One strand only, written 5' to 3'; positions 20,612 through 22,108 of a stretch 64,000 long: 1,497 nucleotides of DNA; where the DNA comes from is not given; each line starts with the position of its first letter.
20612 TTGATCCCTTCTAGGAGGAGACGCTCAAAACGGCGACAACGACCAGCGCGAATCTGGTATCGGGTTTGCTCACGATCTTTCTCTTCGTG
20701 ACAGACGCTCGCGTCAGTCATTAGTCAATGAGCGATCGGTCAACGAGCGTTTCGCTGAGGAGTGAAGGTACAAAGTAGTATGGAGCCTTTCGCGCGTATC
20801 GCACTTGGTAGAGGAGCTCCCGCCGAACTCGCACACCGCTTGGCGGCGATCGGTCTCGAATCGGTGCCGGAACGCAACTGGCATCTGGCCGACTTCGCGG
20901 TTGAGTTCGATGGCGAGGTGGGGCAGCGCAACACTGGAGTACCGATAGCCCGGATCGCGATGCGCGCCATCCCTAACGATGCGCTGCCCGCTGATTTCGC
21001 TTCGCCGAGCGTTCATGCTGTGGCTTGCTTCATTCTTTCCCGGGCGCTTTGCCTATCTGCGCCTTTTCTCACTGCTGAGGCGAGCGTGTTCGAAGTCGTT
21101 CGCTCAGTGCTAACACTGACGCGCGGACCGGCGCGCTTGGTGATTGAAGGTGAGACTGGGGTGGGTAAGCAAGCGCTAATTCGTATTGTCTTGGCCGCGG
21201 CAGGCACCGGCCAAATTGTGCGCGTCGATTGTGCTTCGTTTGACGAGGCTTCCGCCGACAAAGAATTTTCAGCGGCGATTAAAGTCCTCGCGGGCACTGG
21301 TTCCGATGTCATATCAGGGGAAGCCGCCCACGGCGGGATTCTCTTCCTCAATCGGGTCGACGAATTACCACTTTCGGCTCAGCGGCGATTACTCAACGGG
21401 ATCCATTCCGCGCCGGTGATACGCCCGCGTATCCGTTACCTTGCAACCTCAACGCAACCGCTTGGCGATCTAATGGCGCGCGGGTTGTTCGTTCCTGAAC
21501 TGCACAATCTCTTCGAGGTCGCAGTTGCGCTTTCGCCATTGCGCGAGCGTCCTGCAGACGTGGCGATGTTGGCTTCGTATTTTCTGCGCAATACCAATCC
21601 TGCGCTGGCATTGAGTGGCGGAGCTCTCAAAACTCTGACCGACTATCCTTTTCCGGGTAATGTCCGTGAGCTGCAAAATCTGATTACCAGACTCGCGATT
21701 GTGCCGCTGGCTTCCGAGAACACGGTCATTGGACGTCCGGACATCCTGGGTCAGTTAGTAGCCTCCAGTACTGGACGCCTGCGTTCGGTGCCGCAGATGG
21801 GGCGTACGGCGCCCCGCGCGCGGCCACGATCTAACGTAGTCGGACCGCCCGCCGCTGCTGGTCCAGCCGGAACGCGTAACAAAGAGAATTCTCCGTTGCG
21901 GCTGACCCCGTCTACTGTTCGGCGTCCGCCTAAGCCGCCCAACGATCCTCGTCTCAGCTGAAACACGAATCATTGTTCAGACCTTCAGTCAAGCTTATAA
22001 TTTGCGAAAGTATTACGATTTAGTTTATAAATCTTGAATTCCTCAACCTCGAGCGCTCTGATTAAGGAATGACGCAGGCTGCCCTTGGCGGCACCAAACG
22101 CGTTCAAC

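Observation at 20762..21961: Degenerate sigma54-activator-like AAA+ protein (no GAFTGA, no HTH, no receiver) divergently paired with the EPS operon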

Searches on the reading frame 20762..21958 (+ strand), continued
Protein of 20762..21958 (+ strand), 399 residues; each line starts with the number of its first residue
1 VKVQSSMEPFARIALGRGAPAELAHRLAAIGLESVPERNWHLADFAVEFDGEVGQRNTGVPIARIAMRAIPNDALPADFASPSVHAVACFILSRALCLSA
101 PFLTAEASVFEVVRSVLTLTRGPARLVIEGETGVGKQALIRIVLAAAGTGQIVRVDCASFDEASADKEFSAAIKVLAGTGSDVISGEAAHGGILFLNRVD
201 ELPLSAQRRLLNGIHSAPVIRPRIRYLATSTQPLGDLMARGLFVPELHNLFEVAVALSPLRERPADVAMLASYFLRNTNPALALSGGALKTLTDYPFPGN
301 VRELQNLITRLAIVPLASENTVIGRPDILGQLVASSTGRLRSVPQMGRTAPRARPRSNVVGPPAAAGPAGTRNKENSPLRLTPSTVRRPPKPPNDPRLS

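Call 81: search_protein_families(library=pfam, proteins=[P0019, P0020, P0021, P0024, P0025, P0029, P0034, P0036, P0026, P0009], max_evalue=1)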
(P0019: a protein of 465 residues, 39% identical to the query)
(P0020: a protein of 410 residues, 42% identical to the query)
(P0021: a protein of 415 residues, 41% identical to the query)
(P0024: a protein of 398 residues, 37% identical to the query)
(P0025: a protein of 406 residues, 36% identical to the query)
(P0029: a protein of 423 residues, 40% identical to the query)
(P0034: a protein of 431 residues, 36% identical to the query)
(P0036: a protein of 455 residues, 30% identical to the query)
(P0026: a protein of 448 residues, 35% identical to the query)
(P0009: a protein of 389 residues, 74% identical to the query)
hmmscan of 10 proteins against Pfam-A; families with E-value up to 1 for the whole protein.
P0019 (465 aa): 7 families
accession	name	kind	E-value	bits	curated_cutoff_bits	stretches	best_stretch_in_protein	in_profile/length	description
PF00158.32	Sigma54_activat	-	2.9e-15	56.8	20.2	2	132-194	4-67/168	Sigma-54 interaction domain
PF25601.1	AAA_lid_14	-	6.1e-13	48.8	27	1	321-392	1-74/87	AAA+ ATPase lid domain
PF14532.12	Sigma54_activ_2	-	1.1e-09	39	25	2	231-320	56-138/138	Sigma-54 interaction domain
PF02954.25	HTH_8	-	1.4e-05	25.1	22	1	416-444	7-35/42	Bacterial regulatory protein, Fis family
PF13338.12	AbiEi_4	-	0.02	15.4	25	1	430-448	16-33/49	Transcriptional regulator, AbiEi antitoxin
PF13401.12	AAA_22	-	0.15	12.8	27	1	153-205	8-62/130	AAA domain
PF13518.12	HTH_28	-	0.18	12.4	25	1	415-445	2-30/52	Helix-turn-helix domain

P0020 (410 aa): 4 families
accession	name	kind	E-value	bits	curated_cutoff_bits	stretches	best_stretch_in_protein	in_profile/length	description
PF25601.1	AAA_lid_14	-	2.7e-16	59.6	27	1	267-337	1-73/87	AAA+ ATPase lid domain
PF00158.32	Sigma54_activat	-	4.7e-13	49.6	20.2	1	106-252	9-157/168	Sigma-54 interaction domain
PF14532.12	Sigma54_activ_2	-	0.00026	21.7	25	1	114-266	16-138/138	Sigma-54 interaction domain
PF02954.25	HTH_8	-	0.023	14.9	22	1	366-389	12-35/42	Bacterial regulatory protein, Fis family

P0021 (415 aa): 4 families
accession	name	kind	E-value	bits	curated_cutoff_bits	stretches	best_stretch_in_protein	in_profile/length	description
PF00158.32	Sigma54_activat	-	1.3e-14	54.7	20.2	2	81-146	3-69/168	Sigma-54 interaction domain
PF25601.1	AAA_lid_14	-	3.5e-13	49.6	27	1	271-345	1-77/87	AAA+ ATPase lid domain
PF14532.12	Sigma54_activ_2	-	2.1e-08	34.9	25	1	178-270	55-138/138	Sigma-54 interaction domain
PF02954.25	HTH_8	-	0.00095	19.3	22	1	366-394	7-35/42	Bacterial regulatory protein, Fis family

P0024 (398 aa): 8 families
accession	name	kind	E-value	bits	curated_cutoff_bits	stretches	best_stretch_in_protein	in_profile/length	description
PF00158.32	Sigma54_activat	-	4.7e-24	85.4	20.2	1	100-258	3-167/168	Sigma-54 interaction domain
PF25601.1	AAA_lid_14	-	5.7e-15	55.3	27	1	264-339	1-78/87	AAA+ ATPase lid domain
PF14532.12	Sigma54_activ_2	-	3.8e-14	53.5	25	1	116-263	18-138/138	Sigma-54 interaction domain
PF02954.25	HTH_8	-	8.8e-05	22.6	22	1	355-383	8-36/42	Bacterial regulatory protein, Fis family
PF13191.12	AAA_16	-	0.0027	18.7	32.6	1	109-223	12-132/167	AAA ATPase domain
PF13245.12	AAA_19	-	0.029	15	25.1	1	110-172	2-61/134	AAA domain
PF13401.12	AAA_22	-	0.034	14.9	27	1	119-204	5-84/130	AAA domain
PF00004.35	AAA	-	0.036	15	21.2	1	122-203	1-77/131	ATPase family associated with various cellular activities (AAA)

P0025 (406 aa): 8 families
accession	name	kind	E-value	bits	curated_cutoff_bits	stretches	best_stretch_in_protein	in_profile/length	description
PF25601.1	AAA_lid_14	-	4.6e-14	52.4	27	1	257-335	1-81/87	AAA+ ATPase lid domain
PF00158.32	Sigma54_activat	-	3.6e-06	27.2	20.2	1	110-211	8-119/168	Sigma-54 interaction domain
PF13191.12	AAA_16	-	0.0017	19.3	32.6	1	114-179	12-78/167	AAA ATPase domain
PF14532.12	Sigma54_activ_2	-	0.0019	18.9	25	1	110-255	6-137/138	Sigma-54 interaction domain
PF20720.3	nSTAND3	-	0.061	13.5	27.2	1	115-157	8-51/155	Novel STAND NTPase 3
PF07728.20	AAA_5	-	0.11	12.9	22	1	127-216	2-99/139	AAA domain (dynein-related subfamily)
PF03193.22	RsgA_GTPase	-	0.13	12.5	30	1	117-147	99-129/174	RsgA GTPase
PF13401.12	AAA_22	-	0.15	12.9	27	1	124-179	5-62/130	AAA domain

P0029 (423 aa): 8 families
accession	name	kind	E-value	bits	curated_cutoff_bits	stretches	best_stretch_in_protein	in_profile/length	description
PF25601.1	AAA_lid_14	-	6.1e-15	55.2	27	1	274-329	1-61/87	AAA+ ATPase lid domain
PF00158.32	Sigma54_activat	-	6.7e-14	52.3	20.2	1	120-260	3-158/168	Sigma-54 interaction domain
PF14532.12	Sigma54_activ_2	-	3.3e-10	40.8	25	1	136-273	18-138/138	Sigma-54 interaction domain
PF13191.12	AAA_16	-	0.00059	20.8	32.6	1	129-233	12-129/167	AAA ATPase domain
PF02954.25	HTH_8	-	0.00081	19.5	22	1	371-405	3-37/42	Bacterial regulatory protein, Fis family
PF06414.18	Zeta_toxin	-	0.14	12.1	22.3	0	142-174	19-51/199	Zeta toxin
PF20720.3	nSTAND3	-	0.23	11.6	27.2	1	142-179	20-56/155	Novel STAND NTPase 3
PF13173.12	AAA_14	-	0.3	11.5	27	1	141-257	4-111/129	AAA domain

P0034 (431 aa): 7 families
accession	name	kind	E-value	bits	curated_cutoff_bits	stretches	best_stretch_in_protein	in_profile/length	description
PF00158.32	Sigma54_activat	-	1.3e-25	90.5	20.2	1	133-291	3-167/168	Sigma-54 interaction domain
PF14532.12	Sigma54_activ_2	-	1.9e-15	57.7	25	1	146-296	15-138/138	Sigma-54 interaction domain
PF25601.1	AAA_lid_14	-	2e-15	56.8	27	1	297-370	1-76/87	AAA+ ATPase lid domain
PF02954.25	HTH_8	-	0.00019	21.5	22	1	388-416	8-36/42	Bacterial regulatory protein, Fis family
PF13191.12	AAA_16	-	0.00058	20.8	32.6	1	145-245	18-121/167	AAA ATPase domain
PF19993.5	DO-GTPase2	-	0.015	15.4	27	1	186-244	84-145/226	Double-GTPase 2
PF13518.12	HTH_28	-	0.059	13.9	25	1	386-418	2-32/52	Helix-turn-helix domain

P0036 (455 aa): 6 families
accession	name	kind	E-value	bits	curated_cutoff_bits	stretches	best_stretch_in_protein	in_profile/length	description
PF00158.32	Sigma54_activat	-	6.8e-24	84.9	20.2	2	116-229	3-118/168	Sigma-54 interaction domain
PF25601.1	AAA_lid_14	-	2e-14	53.6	27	1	319-393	1-77/87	AAA+ ATPase lid domain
PF14532.12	Sigma54_activ_2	-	6.4e-14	52.8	25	1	131-318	17-138/138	Sigma-54 interaction domain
PF13191.12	AAA_16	-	2.6e-05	25.2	32.6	1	128-230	18-122/167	AAA ATPase domain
PF02954.25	HTH_8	-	0.0023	18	22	1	410-438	8-36/42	Bacterial regulatory protein, Fis family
PF13245.12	AAA_19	-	0.0072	16.9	25.1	1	134-231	10-117/134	AAA domain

P0026 (448 aa): 3 families
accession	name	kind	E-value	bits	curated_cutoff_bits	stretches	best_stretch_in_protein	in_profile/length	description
PF00158.32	Sigma54_activat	-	8.6e-11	42.2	20.2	1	121-274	5-158/168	Sigma-54 interaction domain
PF25601.1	AAA_lid_14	-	3e-10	40.2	27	1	288-341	1-59/87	AAA+ ATPase lid domain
PF14532.12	Sigma54_activ_2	-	0.0028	18.3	25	1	134-277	17-127/138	Sigma-54 interaction domain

P0009 (389 aa): 6 families
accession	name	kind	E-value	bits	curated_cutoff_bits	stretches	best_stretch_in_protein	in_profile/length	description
PF25601.1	AAA_lid_14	-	5.8e-14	52.1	27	1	255-319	1-67/87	AAA+ ATPase lid domain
PF00158.32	Sigma54_activat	-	9e-12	45.4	20.2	1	103-242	8-159/168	Sigma-54 interaction domain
PF14532.12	Sigma54_activ_2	-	1e-05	26.2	25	1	165-254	61-138/138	Sigma-54 interaction domain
PF13191.12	AAA_16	-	0.0042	18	32.6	1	117-209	24-121/167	AAA ATPase domain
PF00004.35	AAA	-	0.057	14.3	21.2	1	122-209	3-93/131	ATPase family associated with various cellular activities (AAA)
PF13401.12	AAA_22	-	0.15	12.9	27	1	120-159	8-46/130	AAA domain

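Call 83: find_encoding_contigs(protein=P0002, flank=10000, max_places=2)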
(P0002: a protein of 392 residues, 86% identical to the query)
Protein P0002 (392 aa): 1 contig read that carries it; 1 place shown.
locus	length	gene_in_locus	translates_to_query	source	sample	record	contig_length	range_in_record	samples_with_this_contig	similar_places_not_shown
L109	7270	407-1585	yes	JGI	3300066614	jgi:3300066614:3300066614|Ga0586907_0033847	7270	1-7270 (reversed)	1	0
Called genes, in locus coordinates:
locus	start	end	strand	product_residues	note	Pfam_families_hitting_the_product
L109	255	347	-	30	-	-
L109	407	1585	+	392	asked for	PF00158:Sigma54_activat, PF14532:Sigma54_activ_2 (weak), PF25601:AAA_lid_14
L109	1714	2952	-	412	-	PF04909:Amidohydro_2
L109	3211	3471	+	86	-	-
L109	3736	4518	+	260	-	PF00106:adh_short, PF08659:KR, PF13561:adh_short_C2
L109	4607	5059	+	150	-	PF00801:PKD, PF18911:PKD_4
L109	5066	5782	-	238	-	PF00106:adh_short, PF13561:adh_short_C2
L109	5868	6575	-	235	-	PF00484:Pro_CA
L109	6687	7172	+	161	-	PF13428:TPR_14 (faint), PF13432:TPR_16 (weak)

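Call 84: find_encoding_contigs(protein=P0006, flank=10000, max_places=2)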
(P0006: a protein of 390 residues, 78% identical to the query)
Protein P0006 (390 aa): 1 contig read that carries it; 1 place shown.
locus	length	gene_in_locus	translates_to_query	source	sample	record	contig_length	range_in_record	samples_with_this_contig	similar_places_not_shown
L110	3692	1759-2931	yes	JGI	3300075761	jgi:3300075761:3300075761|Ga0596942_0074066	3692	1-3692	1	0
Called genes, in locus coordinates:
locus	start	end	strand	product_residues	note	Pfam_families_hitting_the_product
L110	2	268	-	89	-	?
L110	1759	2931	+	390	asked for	PF00158:Sigma54_activat, PF14532:Sigma54_activ_2 (weak), PF25601:AAA_lid_14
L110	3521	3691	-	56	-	?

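Call 85: find_encoding_contigs(protein=P0013, flank=10000, max_places=2)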
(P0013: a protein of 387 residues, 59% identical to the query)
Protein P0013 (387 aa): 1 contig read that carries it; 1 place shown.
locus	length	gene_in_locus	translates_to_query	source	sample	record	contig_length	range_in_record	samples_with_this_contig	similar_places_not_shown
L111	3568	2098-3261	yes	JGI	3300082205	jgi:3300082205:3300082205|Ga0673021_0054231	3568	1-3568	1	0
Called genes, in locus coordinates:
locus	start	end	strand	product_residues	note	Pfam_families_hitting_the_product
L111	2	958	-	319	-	?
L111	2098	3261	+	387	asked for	PF00158:Sigma54_activat, PF14532:Sigma54_activ_2 (weak), PF25601:AAA_lid_14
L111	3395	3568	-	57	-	?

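Call 97: search_protein_families(library=pfam, proteins=[L011:2482-4185:-, L011:4204-5166:-, L011:5359-6471:-, L011:6475-7314:-, L011:8359-9243:+, L011:11307-12488:-, L011:12544-13257:-, L011:13423-14442:+, L011:14468-16990:-, L011:496-1893:-], max_evalue=0.00001)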
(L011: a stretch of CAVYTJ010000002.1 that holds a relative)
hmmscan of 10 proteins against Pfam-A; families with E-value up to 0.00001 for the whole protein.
L011:2482-4185:- (567 aa): 2 families
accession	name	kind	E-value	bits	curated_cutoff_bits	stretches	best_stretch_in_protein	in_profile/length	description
PF12698.13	ABC2_membrane_3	-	9e-25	87.9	31.6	2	365-557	154-343/347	ABC-2 family transporter protein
PF01061.29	ABC2_membrane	-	2.2e-17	63.7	26.9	1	377-528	53-207/211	ABC-2 type transporter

L011:4204-5166:- (320 aa): 2 families
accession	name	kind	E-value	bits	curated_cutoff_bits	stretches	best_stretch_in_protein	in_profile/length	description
PF00005.33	ABC_tran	-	2.7e-29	102.9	25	1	27-169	2-136/137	ABC transporter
PF13304.12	AAA_21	-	5.6e-12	46.8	27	1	133-199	229-298/304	AAA domain, putative AbiEii toxin, Type IV TA system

L011:5359-6471:- (370 aa): 1 family
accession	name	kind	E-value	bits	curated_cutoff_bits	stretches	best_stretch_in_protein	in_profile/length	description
PF03706.18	LPG_synthase_TM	-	5.1e-11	43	33.4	1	67-342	9-294/302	Lysylphosphatidylglycerol synthase TM region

L011:6475-7314:- (279 aa): 1 family
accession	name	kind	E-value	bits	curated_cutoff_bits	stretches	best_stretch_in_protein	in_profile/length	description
PF04264.18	YceI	-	1.3e-14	55.3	23.7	1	64-201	2-131/150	YceI-like domain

L011:8359-9243:+ (294 aa): 3 families
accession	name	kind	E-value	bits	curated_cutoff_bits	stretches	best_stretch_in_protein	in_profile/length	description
PF00072.30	Response_reg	-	3.7e-23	82.2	30.2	1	4-112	1-109/111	Response regulator receiver domain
PF00158.32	Sigma54_activat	-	6e-14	52.5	20.2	1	142-195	1-54/168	Sigma-54 interaction domain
PF14532.12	Sigma54_activ_2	-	1.7e-10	41.7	25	1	144-200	2-58/138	Sigma-54 interaction domain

L011:11307-12488:- (393 aa): 3 families
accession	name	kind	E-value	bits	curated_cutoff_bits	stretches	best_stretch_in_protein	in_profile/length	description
PF00441.29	Acyl-CoA_dh_1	-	2.7e-25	89.7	22.4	1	234-388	1-150/150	Acyl-CoA dehydrogenase, C-terminal domain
PF02770.24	Acyl-CoA_dh_M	-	8.8e-23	80.8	33.3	1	128-222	1-97/97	Acyl-CoA dehydrogenase, middle domain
PF02771.21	Acyl-CoA_dh_N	-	1.1e-19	71.3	22.9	1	7-124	2-113/113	Acyl-CoA dehydrogenase, N-terminal domain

L011:12544-13257:- (237 aa): 0 families

L011:13423-14442:+ (339 aa): 4 families
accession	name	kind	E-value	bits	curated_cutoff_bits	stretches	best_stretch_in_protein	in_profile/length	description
PF00107.32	ADH_zinc_N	-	1e-31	110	31.8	1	171-298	1-128/129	Zinc-binding dehydrogenase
PF08240.17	ADH_N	-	1.5e-27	96.3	23.5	1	23-133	1-104/104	Alcohol dehydrogenase GroES-like domain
PF16912.11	Glu_dehyd_C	-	6.5e-12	45.8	34.9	1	138-337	2-211/211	Glucose dehydrogenase C-terminus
PF13602.12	ADH_zinc_N_2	-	3e-08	35.1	27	1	204-335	1-134/134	Zinc-binding dehydrogenase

L011:14468-16990:- (840 aa): 1 family
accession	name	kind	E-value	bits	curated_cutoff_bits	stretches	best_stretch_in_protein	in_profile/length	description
PF13191.12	AAA_16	-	1.1e-19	71.9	32.6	1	11-192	1-162/167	AAA ATPase domain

L011:496-1893:- (465 aa): 1 family
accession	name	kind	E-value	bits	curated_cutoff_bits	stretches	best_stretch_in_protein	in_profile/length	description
PF00202.27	Aminotran_3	-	6.7e-87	292.2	30.5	1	42-440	9-402/403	Aminotransferase class-III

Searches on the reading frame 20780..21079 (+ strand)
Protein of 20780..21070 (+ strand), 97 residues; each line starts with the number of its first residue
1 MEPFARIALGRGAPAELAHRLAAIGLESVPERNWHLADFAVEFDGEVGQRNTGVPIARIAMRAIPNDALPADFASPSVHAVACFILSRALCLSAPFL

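Call 43: predict_structure(protein=window:20780-21070:+)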
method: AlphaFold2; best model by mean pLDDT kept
length: 97 residues; sequences in the alignment: 1
mean_pLDDT: 49.4   pTM: 0.38
mean pLDDT of the five models: 49.4, 47.4, 45.8, 41.5, 39.2
residues with pLDDT >= 90: 0; 70-90: 1; 50-70: 46; < 50: 50
segments of 3 or more residues with pLDDT < 50: 45-81, 86-97
pLDDT, mean of each block of 10 residues (from residue 1): 62 62 56 57 46 38 41 41 49 40
secondary structure, 60 per line:
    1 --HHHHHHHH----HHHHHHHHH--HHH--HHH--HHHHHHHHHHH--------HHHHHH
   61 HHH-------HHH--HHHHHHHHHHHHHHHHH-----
elements in order: H3-10 H15-23 H36-46 H55-63 H76-92

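Call 48: search_solved_structures(query=A4, max_evalue=10)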
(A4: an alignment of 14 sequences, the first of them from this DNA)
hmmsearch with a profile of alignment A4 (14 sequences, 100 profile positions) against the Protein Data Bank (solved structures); distinct sequences matched with E-value up to 10: 1.
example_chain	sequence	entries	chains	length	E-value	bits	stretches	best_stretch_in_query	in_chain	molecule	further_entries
3c7j_A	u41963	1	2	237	0.49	14.2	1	49-100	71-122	Transcriptional regulator, GntR family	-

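Call 49: find_homologous_proteins(query=A4, max_evalue=0.001)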
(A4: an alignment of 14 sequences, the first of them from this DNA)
Query A4 (14 sequences) (100 aa, profile of the alignment): 9 proteins with E <= 0.001 among 6367 candidates.
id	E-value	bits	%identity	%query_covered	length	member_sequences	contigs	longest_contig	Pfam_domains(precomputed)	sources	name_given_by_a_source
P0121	8.9e-32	127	68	100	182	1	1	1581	-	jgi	jgi:hypothetical protein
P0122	8.8e-31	124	63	99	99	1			-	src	-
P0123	2.7e-18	84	48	29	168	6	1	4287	-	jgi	jgi:hypothetical protein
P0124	2.7e-18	84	71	70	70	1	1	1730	-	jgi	jgi:hypothetical protein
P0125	2.9e-14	71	25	61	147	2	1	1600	-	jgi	jgi:hypothetical protein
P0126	1.9e-12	65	41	29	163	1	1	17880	-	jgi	jgi:hypothetical protein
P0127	1.4e-4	40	30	39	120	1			-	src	-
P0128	3.9e-4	39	45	29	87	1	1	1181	-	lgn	-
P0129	5.0e-4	38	37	41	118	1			-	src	-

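Call 57: search_protein_representatives(alignment_id=A4)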
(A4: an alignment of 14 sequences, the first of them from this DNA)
Query: 14 sequences, 100 profile positions. Proteins with E-value up to 0.001 (for the whole library): 57; up to 1e-10: 26; up to 1e-30: 1. The best 57 are listed.
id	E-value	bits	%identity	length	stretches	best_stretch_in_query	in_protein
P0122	2.8e-31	124.1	-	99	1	1-99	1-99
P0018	1.1e-29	119.0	-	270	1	1-100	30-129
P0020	1.8e-28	115.1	-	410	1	1-100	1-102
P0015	3.0e-27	111.2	-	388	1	1-100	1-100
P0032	6.9e-24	100.4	-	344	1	2-100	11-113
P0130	1.3e-18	83.4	-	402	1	1-100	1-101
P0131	2.6e-18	82.5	-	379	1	2-100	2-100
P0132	2.8e-18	82.4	-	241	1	2-100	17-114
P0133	7.6e-18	81.0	-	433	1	4-100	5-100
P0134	1.0e-17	80.6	-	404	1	2-100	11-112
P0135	1.8e-15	73.4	-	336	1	2-100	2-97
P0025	4.5e-15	72.1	-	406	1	2-100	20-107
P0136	9.1e-15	71.1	-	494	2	34-99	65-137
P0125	9.3e-15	71.1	-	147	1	2-100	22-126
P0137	2.6e-14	69.6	-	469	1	6-100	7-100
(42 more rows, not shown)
